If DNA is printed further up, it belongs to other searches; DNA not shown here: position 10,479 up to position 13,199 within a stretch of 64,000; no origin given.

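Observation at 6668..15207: Sigma-54-type operon combining a dedicated System II cytochrome c maturation pair with an ACIII/Qrc-like quinone module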

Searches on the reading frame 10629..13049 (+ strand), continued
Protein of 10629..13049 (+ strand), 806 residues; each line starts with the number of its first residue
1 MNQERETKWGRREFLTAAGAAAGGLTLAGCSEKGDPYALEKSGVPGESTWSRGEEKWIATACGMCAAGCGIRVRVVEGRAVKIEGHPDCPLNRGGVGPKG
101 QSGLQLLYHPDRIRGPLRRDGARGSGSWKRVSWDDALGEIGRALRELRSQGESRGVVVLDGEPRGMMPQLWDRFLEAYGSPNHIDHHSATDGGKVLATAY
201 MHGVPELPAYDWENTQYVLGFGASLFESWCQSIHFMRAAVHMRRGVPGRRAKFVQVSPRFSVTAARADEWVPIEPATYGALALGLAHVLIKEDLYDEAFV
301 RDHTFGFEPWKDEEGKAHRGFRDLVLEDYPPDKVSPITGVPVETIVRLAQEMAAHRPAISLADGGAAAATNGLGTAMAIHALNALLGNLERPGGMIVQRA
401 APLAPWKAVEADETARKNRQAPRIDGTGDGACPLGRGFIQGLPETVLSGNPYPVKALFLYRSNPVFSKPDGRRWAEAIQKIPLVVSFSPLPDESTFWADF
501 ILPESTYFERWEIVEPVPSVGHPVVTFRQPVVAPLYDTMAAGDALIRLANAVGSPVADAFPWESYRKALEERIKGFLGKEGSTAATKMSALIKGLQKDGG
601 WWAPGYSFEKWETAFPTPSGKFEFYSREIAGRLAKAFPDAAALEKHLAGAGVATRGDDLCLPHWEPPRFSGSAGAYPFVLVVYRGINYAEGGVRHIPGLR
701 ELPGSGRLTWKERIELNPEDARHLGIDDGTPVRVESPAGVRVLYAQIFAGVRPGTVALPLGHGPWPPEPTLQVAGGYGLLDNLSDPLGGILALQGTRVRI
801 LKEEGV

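Call 17: find_encoding_contigs(protein=P0013, flank=10000, max_places=2)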
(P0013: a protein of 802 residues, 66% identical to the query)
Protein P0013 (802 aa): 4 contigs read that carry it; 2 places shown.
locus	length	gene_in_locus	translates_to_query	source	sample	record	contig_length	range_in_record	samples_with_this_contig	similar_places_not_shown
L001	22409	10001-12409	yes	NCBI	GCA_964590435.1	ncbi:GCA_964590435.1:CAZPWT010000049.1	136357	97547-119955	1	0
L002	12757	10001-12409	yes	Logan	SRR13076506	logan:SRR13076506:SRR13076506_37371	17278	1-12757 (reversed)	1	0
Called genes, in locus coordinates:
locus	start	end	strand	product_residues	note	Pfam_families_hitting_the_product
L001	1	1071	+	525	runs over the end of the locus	-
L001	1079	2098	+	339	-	PF02085:Cytochrom_CIII (faint), PF14522:Cytochrome_C7 (weak), PF14537:Cytochrom_c3_2 (weak), PF22113:Mtrc-MtrF_II-IV_dom, PF14522:Cytochrome_C7 (weak)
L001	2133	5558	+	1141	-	PF14522:Cytochrome_C7 (faint), PF14537:Cytochrom_c3_2 (faint), PF22113:Mtrc-MtrF_II-IV_dom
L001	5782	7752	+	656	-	PF05140:ResB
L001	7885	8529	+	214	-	PF22113:Mtrc-MtrF_II-IV_dom (faint), PF09699:Paired_CXXCH_1 (faint), PF13435:Cytochrome_C554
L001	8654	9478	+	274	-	PF01578:Cytochrom_C_asm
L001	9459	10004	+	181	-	PF02085:Cytochrom_CIII (faint), PF14522:Cytochrome_C7 (weak)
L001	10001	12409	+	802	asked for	PF04879:Molybdop_Fe4S4, PF00384:Molybdopterin, PF01568:Molydop_binding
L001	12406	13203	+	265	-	PF13183:Fer4_8 (faint), PF13534:Fer4_17 (faint), PF12838:Fer4_7 (faint), PF13187:Fer4_9 (faint), PF00037:Fer4 (faint), PF12797:Fer4_2 (weak), PF12837:Fer4_6 (faint), PF13247:Fer4_11, +2 more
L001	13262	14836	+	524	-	PF03916:NrfD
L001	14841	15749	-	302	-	-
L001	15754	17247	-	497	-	PF03130:HEAT_PBS (faint), PF02985:HEAT (faint), PF13646:HEAT_2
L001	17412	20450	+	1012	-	PF01637:ATPase_2 (weak), PF13191:AAA_16, PF05729:NACHT (weak), PF00515:TPR_1 (faint), PF07719:TPR_2 (faint), PF17874:TPR_MalT, PF13424:TPR_12 (weak)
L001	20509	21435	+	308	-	PF02900:LigB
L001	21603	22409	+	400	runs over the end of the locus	PF25917:BSH_RND, PF26002:Beta-barrel_AprE (faint), PF25881:HH_YBHG (weak), PF25944:Beta-barrel_RND (faint), PF25954:Beta-barrel_RND_2, PF25990:Beta-barrel_YknX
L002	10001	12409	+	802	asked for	PF04879:Molybdop_Fe4S4, PF00384:Molybdopterin, PF01568:Molydop_binding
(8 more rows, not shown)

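Call 18: find_encoding_contigs(protein=P0069, flank=10000, max_places=1)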
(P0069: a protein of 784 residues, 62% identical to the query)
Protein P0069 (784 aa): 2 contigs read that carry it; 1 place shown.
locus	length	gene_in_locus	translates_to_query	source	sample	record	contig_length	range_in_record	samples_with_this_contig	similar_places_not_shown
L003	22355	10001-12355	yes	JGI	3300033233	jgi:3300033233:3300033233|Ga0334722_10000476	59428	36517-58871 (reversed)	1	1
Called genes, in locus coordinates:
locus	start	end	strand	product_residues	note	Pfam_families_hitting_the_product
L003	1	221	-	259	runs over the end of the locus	?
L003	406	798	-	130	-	-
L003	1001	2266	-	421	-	PF12704:MacB_PCD, PF02687:FtsX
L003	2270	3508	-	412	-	PF12704:MacB_PCD, PF02687:FtsX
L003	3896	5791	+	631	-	PF00672:HAMP (faint), PF08448:PAS_4, PF12860:PAS_7 (faint), PF13426:PAS_9, PF00512:HisKA (weak), PF02518:HATPase_c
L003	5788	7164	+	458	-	PF00072:Response_reg, PF13551:HTH_29 (faint), PF00158:Sigma54_activat, PF14532:Sigma54_activ_2, PF07728:AAA_5 (weak), PF25601:AAA_lid_14, PF02954:HTH_8 (weak)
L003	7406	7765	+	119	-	-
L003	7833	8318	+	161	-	PF00027:cNMP_binding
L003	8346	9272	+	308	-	PF01145:Band_7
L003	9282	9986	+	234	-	PF14522:Cytochrome_C7 (weak)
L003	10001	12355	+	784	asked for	PF04879:Molybdop_Fe4S4, PF00384:Molybdopterin, PF01568:Molydop_binding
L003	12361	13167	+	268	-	PF13183:Fer4_8 (faint), PF13484:Fer4_16 (faint), PF13534:Fer4_17 (faint), PF13187:Fer4_9 (faint), PF25160:LdpA_Fe-S-bd (faint), PF12797:Fer4_2 (weak), PF12838:Fer4_7 (weak), PF13247:Fer4_11, +4 more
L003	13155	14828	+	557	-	PF03916:NrfD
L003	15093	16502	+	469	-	PF02366:PMT, PF16192:PMT_4TMC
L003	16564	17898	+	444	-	PF00324:AA_permease, PF13520:AA_permease_2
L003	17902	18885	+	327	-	PF04909:Amidohydro_2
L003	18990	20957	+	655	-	PF02129:Peptidase_S15, PF08530:PepX_C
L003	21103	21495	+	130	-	-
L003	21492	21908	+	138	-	-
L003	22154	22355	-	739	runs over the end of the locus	-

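Call 19: find_encoding_contigs(protein=P0077, flank=10000, max_places=1)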
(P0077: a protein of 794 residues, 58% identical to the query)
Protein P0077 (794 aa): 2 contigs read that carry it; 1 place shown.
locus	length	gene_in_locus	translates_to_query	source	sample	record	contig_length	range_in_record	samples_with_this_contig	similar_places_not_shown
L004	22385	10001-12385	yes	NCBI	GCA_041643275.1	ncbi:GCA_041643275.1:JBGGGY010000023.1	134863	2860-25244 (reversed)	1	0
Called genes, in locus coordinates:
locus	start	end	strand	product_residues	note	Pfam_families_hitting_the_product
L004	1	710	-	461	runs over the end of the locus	PF08450:SGL (faint), PF01436:NHL (faint), PF10282:Lactonase (faint)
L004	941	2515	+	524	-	PF00890:FAD_binding_2, PF01134:GIDA (faint), PF01266:DAO (faint), PF03486:HI0933_like (faint), PF07992:Pyr_redox_2 (weak), PF12831:FAD_oxidored (weak), PF02910:Succ_DH_flav_C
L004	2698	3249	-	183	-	PF02566:OsmC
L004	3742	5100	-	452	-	PF00072:Response_reg, PF00158:Sigma54_activat, PF14532:Sigma54_activ_2, PF07724:AAA_2, PF07728:AAA_5 (weak), PF25601:AAA_lid_14, PF02954:HTH_8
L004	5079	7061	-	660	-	PF00672:HAMP, PF08448:PAS_4, PF13426:PAS_9, PF00512:HisKA (weak), PF02518:HATPase_c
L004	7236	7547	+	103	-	-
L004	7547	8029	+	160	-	PF00027:cNMP_binding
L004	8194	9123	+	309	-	PF01145:Band_7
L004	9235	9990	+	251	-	PF14522:Cytochrome_C7 (weak)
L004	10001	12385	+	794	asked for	PF04879:Molybdop_Fe4S4, PF00384:Molybdopterin, PF01568:Molydop_binding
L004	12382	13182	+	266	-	PF00037:Fer4 (faint), PF12797:Fer4_2 (weak), PF12837:Fer4_6 (faint), PF13237:Fer4_10 (faint), PF12800:Fer4_4 (faint), PF12838:Fer4_7 (weak), PF13187:Fer4_9 (faint), PF13247:Fer4_11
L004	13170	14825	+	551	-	PF03916:NrfD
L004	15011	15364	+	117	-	-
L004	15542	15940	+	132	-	-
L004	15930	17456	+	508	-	PF01266:DAO (faint), PF00732:GMC_oxred_N, PF05199:GMC_oxred_C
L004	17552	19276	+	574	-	PF02776:TPP_enzyme_N, PF00205:TPP_enzyme_M, PF02775:TPP_enzyme_C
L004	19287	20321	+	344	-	-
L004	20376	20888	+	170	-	PF14534:DUF4440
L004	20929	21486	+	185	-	-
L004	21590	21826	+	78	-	PF09957:VapB_antitoxin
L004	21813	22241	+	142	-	PF01850:PIN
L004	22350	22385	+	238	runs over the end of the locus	-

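Call 20: find_encoding_contigs(protein=P0092, flank=10000, max_places=1)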
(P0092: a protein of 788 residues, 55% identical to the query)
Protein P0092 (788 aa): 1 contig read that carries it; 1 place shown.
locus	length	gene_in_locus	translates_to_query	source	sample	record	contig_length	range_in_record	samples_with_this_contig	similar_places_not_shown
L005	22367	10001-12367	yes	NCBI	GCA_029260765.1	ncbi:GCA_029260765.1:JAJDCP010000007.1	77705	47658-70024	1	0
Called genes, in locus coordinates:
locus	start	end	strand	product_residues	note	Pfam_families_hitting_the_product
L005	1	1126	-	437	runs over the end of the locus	PF05140:ResB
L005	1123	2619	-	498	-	-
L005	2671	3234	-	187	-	PF00072:Response_reg, PF00196:GerE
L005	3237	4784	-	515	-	PF00672:HAMP, PF07730:HisKA_3, PF02518:HATPase_c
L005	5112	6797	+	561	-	PF14522:Cytochrome_C7 (faint), PF14537:Cytochrom_c3_2 (faint), PF22113:Mtrc-MtrF_II-IV_dom (faint), PF13435:Cytochrome_C554 (faint)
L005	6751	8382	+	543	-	-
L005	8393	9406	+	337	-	PF02085:Cytochrom_CIII (faint), PF09699:Paired_CXXCH_1 (faint), PF14522:Cytochrome_C7 (weak), PF14537:Cytochrom_c3_2 (weak), PF22113:Mtrc-MtrF_II-IV_dom (weak)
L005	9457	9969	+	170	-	PF02085:Cytochrom_CIII (weak), PF14537:Cytochrom_c3_2 (faint), PF14522:Cytochrome_C7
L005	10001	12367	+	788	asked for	PF04879:Molybdop_Fe4S4, PF00384:Molybdopterin, PF01568:Molydop_binding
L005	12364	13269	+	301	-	PF13183:Fer4_8 (faint), PF13187:Fer4_9 (faint), PF13534:Fer4_17 (faint), PF00037:Fer4 (faint), PF12797:Fer4_2 (faint), PF12838:Fer4_7 (weak), PF13237:Fer4_10 (weak), PF13247:Fer4_11, +1 more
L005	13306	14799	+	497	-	PF03916:NrfD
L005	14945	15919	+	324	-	PF00535:Glycos_transf_2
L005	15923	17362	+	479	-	-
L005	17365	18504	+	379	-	PF01041:DegT_DnrJ_EryC1, PF00155:Aminotran_1_2 (weak)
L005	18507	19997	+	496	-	PF13231:PMT_2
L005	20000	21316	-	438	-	-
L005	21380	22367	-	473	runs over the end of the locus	-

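Call 22: find_related_loci(query=A1, collection=genome_contigs, flank=10000)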
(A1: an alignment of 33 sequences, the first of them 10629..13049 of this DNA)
Query A1 (806 aa) in genome_contigs; peptide patterns used: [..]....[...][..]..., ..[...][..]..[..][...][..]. (x = any residue, [..] = any of these).
599 stretches matched a pattern (row limit reached: there are more); 573 encode a relative of the query (tblastn E <= 1e-3); the best 80 are kept; 80 distinct loci.
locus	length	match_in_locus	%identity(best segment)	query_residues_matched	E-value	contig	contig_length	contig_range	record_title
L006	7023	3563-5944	70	11-803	0e+0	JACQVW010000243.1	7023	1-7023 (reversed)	MAG: Planctomycetota bacterium isolate NC_groundwater_1473_Ag_S-0.65um_71_22 S_p65_S5_coassembly_k141_1535439, whole gen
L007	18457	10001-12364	69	8-803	0e+0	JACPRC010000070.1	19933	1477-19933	MAG: Planctomycetota bacterium isolate NC_groundwater_669_Ag_B-0.1um_68_34 B_1_S1_Biohub_coassembly_k141_1931316, whole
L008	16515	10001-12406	66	2-803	0e+0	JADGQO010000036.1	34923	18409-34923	MAG: Fibrobacteria bacterium isolate Chersky_265 k127_3271822, whole genome shotgun sequence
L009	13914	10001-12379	64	10-804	0e+0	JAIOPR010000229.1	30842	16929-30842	MAG: Planctomycetota bacterium isolate LakeFargette_0920_ALND_MAG_66_10 LacPavin_0920_ALND_scaffold_449360, whole genome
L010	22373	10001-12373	66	10-802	0e+0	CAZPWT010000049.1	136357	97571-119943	MAG TPA_asm: uncultured Planctomycetia bacterium isolate binchicken_co200_325 genome assembly, contig: k141_1561186, who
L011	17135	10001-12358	64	10-797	0e+0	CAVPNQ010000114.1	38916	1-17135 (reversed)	MAG: uncultured Planctomycetia bacterium isolate MFD10097.bin.2.14 genome assembly, contig: contig_21701, whole genome s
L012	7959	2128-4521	63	4-804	0e+0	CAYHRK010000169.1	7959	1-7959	MAG TPA_asm: uncultured Vicinamibacterales bacterium isolate ERP119705_co14_214 genome assembly, contig: NODE_14423_leng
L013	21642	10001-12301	47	54-802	0e+0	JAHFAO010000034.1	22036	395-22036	MAG: Deltaproteobacteria bacterium isolate nzgw177 NODE_879_length_22037_cov_5.418370, whole genome shotgun sequence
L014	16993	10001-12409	46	11-802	0e+0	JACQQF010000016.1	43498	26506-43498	MAG: Candidatus Methylomirabilota bacterium isolate NC_groundwater_1326_Ag_S-0.2um_61_204 S_p2_S4_coassembly_k141_334203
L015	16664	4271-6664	44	8-804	0e+0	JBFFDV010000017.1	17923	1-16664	MAG: Anaerolineae bacterium isolate Mix_mud13.2021.11.53 k141_2349567_length_17923_cov_9.2947, whole genome shotgun sequ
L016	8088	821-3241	44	4-802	0e+0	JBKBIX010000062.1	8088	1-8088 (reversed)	MAG: Candidatus Bipolaricaulia bacterium isolate 21I_052.bin.33 NODE_62_length_8088_cov_33.789914, whole genome shotgun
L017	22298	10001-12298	45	51-802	0e+0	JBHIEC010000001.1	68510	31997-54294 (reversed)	MAG: Anaerolineae bacterium isolate b3.sp2_bin.41 NODE_31_length_68510_cov_8.060142, whole genome shotgun sequence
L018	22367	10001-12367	45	11-802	0e+0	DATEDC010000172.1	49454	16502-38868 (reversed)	MAG TPA_asm: Anaerolineales bacterium isolate SMAG_U8288 k141_2050113, whole genome shotgun sequence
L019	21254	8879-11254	42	8-802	0e+0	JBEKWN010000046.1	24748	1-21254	MAG: Thermodesulfobacteriota bacterium isolate SPRUCE 629 SPRUCE_629_46, whole genome shotgun sequence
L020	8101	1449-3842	44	11-802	0e+0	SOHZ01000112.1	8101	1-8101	MAG: Anaerolineales bacterium isolate E26_bin7 NODE_411_length_8101_cov_15.889510, whole genome shotgun sequence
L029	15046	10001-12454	41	4-802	0e+0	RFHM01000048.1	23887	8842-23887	MAG: Acidobacteria bacterium isolate J050 k99_86410, whole genome shotgun sequence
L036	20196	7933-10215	44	53-802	0e+0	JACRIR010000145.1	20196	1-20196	MAG: Candidatus Poribacteria bacterium isolate NC_groundwater_1808_Pr3_B-0.1um_54_35 SR-2_scaffold_141_1689530, whole ge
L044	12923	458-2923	37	3-800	9e-176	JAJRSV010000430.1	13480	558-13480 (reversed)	MAG: Bacteroidetes bacterium isolate Dive96_bin1.139 k141_4744080, whole genome shotgun sequence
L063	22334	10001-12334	38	39-802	4e-159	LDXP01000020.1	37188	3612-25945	MAG: Candidatus Rokubacteria bacterium CSP1-6 XU13_C0020, whole genome shotgun sequence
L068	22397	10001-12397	38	11-802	8e-157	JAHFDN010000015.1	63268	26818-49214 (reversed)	MAG: Candidatus Rokuibacteriota bacterium isolate nzgw246 NODE_45_length_63269_cov_6.624454, whole genome shotgun sequen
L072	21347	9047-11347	38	48-802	3e-155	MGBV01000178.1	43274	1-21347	MAG: Candidatus Rokubacteria bacterium GWC2_70_16 gwc2_scaffold_3315, whole genome shotgun sequence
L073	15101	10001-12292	39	50-802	6e-155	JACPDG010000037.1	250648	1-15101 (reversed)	MAG: Candidatus Rokuibacteriota bacterium isolate NC_groundwater_303_Ag_B-0.1um_71_19 S7_GD2017_3_B1_scaffold_4, whole g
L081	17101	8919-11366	35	11-802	1e-151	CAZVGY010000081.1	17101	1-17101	MAG TPA_asm: uncultured Desulfobacteraceae bacterium isolate SRP338002_co1_143 genome assembly, contig: NODE_3122_length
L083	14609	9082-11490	34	5-802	2e-151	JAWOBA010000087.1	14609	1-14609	MAG: Desulfatiglandales bacterium isolate BLK2-2.bin.228 k191_2164406, whole genome shotgun sequence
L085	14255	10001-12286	38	54-802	7e-150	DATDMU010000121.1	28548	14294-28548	MAG TPA_asm: Myxococcales bacterium isolate SMAG_U419 k141_510575, whole genome shotgun sequence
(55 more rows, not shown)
